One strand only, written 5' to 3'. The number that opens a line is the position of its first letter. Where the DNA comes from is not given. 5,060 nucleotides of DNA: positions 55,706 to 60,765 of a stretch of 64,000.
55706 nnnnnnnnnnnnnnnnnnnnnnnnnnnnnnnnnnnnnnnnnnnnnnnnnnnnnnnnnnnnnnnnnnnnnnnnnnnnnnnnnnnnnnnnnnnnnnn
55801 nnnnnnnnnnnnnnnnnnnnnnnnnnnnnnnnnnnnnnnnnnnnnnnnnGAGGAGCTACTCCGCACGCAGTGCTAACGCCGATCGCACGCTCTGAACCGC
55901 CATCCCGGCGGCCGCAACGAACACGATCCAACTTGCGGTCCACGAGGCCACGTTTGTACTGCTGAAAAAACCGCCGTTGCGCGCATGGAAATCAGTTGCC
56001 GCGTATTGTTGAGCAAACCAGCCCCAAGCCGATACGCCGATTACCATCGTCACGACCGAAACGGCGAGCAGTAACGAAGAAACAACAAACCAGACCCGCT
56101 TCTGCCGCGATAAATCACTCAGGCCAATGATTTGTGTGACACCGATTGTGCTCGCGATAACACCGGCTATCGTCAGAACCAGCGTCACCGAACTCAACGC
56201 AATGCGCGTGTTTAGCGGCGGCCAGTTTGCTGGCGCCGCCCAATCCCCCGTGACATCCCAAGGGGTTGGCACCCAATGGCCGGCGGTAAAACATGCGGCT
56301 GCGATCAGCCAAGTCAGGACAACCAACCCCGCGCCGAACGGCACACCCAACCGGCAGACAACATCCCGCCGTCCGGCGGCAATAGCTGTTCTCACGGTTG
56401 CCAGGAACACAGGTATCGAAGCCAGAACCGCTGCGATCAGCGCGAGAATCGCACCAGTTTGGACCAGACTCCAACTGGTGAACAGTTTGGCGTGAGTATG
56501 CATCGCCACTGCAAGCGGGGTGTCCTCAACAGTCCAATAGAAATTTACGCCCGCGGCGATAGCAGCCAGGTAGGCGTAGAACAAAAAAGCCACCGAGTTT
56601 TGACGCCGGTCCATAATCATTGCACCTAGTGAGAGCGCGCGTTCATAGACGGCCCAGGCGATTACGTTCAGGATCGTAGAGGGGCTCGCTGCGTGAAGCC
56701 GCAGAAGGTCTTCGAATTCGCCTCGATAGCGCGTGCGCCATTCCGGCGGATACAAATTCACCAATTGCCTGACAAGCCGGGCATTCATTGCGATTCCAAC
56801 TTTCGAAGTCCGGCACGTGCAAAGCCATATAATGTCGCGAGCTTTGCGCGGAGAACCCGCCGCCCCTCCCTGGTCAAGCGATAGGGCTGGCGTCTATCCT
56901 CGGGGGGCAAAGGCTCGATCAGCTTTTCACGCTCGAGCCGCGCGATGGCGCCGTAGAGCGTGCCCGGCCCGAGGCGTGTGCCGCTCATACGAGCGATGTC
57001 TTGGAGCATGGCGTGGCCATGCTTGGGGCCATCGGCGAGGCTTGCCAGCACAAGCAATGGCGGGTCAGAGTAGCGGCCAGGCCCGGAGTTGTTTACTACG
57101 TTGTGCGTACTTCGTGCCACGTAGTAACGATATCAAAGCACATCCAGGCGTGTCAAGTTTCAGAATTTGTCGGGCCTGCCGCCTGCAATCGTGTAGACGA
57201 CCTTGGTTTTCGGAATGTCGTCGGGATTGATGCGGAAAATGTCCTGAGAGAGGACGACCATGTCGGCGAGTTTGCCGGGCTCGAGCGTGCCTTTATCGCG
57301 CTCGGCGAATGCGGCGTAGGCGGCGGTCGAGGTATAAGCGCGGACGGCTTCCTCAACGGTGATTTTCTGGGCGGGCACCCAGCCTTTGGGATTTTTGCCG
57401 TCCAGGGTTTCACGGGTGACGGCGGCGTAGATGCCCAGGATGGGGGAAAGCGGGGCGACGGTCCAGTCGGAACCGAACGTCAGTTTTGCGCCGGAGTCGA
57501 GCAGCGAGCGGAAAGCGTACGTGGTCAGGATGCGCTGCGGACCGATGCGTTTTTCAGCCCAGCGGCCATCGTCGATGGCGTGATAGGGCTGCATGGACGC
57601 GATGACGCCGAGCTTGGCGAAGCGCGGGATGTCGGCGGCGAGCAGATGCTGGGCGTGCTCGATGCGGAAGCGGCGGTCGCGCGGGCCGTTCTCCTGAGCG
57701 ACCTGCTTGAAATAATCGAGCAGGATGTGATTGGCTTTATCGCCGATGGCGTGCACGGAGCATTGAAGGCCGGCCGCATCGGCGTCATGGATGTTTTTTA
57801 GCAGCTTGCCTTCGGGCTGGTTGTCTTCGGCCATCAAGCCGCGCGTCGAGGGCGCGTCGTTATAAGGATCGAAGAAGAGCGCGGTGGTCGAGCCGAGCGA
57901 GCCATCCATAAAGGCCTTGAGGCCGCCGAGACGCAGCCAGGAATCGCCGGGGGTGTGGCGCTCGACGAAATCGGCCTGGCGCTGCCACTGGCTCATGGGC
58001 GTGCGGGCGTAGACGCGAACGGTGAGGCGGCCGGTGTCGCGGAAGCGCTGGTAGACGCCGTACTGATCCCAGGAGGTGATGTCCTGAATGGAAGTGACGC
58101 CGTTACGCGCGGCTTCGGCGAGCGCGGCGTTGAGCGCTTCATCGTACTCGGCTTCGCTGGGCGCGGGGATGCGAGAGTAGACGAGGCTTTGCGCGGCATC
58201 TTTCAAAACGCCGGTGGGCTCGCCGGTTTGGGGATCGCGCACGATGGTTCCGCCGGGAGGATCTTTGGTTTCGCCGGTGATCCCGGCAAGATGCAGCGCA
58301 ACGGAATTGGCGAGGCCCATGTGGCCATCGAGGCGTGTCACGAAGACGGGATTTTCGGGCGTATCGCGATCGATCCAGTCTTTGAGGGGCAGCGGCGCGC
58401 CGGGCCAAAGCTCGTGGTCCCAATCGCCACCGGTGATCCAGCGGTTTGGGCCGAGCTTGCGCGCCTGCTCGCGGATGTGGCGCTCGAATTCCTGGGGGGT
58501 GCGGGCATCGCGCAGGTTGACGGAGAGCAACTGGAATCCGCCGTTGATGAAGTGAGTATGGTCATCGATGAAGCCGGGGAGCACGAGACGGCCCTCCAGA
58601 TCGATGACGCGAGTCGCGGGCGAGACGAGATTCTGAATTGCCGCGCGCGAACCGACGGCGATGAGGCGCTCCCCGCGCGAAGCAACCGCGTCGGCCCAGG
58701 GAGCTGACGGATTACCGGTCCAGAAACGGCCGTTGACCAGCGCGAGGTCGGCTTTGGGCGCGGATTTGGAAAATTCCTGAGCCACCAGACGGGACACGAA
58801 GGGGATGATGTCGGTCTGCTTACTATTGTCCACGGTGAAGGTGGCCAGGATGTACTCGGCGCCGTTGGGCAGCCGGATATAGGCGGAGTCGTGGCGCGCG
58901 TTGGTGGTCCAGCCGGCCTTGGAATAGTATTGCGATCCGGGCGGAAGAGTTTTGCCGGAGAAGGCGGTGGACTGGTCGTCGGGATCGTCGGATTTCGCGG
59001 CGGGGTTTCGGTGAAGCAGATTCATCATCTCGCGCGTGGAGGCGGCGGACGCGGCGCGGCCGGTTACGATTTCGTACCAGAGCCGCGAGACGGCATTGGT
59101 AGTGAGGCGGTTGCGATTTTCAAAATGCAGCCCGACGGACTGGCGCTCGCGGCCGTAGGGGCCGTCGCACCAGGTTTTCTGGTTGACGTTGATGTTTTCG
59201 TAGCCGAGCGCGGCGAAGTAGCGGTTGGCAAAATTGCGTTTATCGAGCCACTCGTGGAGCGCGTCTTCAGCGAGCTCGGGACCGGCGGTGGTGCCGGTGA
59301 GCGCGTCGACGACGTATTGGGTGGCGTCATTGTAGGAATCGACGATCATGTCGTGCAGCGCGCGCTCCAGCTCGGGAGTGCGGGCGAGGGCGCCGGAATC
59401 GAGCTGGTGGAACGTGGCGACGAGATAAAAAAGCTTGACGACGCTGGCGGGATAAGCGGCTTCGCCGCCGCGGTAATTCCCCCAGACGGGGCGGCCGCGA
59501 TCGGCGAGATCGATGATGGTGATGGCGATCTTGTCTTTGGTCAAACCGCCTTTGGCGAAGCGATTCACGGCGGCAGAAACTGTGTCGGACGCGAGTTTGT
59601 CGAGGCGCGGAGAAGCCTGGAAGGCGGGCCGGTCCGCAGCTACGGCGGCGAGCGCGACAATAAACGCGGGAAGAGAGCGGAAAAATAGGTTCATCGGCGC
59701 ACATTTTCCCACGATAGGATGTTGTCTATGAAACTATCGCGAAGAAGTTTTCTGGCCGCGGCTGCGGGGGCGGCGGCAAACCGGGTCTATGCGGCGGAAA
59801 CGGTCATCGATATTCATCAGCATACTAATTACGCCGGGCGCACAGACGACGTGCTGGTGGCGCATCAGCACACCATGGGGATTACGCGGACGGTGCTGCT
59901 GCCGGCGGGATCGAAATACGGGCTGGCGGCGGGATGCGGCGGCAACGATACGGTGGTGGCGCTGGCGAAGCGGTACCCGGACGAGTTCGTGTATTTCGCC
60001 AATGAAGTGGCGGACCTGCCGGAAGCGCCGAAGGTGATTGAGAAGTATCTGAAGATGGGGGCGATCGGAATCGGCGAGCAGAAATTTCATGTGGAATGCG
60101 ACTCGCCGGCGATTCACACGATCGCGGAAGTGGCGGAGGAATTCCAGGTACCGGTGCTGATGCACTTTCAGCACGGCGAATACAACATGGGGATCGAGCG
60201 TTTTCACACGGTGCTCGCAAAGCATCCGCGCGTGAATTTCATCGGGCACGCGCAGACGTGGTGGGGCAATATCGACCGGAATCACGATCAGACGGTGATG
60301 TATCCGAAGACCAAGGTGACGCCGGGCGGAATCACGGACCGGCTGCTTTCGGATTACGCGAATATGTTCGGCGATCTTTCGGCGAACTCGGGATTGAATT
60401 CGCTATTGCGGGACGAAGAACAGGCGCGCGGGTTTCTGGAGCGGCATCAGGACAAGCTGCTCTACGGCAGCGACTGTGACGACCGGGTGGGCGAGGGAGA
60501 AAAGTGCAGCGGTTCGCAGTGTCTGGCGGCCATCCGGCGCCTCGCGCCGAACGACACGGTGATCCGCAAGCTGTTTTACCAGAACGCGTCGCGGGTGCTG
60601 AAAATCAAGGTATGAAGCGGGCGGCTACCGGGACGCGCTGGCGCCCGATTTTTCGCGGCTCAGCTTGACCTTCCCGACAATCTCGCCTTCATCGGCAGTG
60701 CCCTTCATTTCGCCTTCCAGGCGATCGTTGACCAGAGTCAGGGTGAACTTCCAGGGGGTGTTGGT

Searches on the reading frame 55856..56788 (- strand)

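Call 6: search_protein_families(library=pfam, proteins=[window:55856-56788:-], max_evalue=0.001)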
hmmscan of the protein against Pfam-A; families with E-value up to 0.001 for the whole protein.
window:55856-56788:- (310 aa): 0 families

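Call 67: search_protein_families(library=pfam, proteins=[window:55856-56788:-], max_evalue=1)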
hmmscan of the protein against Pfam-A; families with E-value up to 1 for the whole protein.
window:55856-56788:- (310 aa): 1 family
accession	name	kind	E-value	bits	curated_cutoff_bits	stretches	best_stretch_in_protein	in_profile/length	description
PF05269.17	Phage_CII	-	0.29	11.8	21.3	0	211-244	23-58/91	Bacteriophage CII protein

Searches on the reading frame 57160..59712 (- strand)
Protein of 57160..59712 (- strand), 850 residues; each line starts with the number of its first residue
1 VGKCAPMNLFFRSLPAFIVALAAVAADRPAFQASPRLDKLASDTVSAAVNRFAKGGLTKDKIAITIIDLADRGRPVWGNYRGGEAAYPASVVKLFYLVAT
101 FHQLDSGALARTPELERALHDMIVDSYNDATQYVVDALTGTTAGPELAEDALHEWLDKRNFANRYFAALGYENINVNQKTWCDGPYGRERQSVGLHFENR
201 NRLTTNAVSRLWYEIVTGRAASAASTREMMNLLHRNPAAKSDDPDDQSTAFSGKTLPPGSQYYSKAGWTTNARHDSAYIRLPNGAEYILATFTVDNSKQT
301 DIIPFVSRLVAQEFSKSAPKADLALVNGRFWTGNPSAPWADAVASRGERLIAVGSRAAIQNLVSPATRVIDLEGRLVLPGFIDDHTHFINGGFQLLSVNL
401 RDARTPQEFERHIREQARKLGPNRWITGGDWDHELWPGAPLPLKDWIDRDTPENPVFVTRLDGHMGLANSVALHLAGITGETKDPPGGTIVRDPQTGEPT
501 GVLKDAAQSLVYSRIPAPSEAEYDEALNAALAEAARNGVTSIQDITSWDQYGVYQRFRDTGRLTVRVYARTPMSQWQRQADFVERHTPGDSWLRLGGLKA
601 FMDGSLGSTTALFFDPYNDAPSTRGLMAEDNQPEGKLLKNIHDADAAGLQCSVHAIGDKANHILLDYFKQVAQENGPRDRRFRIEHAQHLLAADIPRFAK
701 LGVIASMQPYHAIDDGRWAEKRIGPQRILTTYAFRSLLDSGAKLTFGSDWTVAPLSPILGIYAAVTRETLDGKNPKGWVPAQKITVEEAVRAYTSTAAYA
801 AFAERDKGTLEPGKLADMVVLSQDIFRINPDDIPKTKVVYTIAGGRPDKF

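Call 6: search_protein_families(library=pfam, proteins=[window:57160-59712:-], max_evalue=0.001)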
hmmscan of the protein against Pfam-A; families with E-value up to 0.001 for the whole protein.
window:57160-59712:- (850 aa): 3 families
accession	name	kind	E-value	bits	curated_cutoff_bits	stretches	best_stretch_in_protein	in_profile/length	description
PF07969.17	Amidohydro_3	-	2e-112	377.5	29.7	1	368-847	1-470/472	Amidohydrolase family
PF13354.11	Beta-lactamase2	-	2.6e-18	66.6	22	1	79-293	14-214/214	Beta-lactamase enzyme family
PF01979.26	Amidohydro_1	-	3.1e-16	60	25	1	520-837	31-338/345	Amidohydrolase family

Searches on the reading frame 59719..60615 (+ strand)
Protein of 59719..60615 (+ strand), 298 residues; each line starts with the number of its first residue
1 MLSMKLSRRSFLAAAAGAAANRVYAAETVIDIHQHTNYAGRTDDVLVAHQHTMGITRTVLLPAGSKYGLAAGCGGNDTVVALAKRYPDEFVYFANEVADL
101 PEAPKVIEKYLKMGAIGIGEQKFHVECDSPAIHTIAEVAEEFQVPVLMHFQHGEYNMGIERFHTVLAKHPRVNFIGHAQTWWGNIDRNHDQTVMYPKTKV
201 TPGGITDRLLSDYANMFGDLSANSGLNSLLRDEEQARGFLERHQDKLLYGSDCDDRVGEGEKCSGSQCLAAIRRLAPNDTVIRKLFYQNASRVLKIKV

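Call 6: search_protein_families(library=pfam, proteins=[window:59719-60615:+], max_evalue=0.001)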
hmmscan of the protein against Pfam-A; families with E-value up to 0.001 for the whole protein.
window:59719-60615:+ (298 aa): 1 family
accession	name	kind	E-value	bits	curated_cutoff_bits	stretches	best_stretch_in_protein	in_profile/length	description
PF04909.20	Amidohydro_2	-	6.3e-07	29.9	26.4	1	73-295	62-288/289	Amidohydrolase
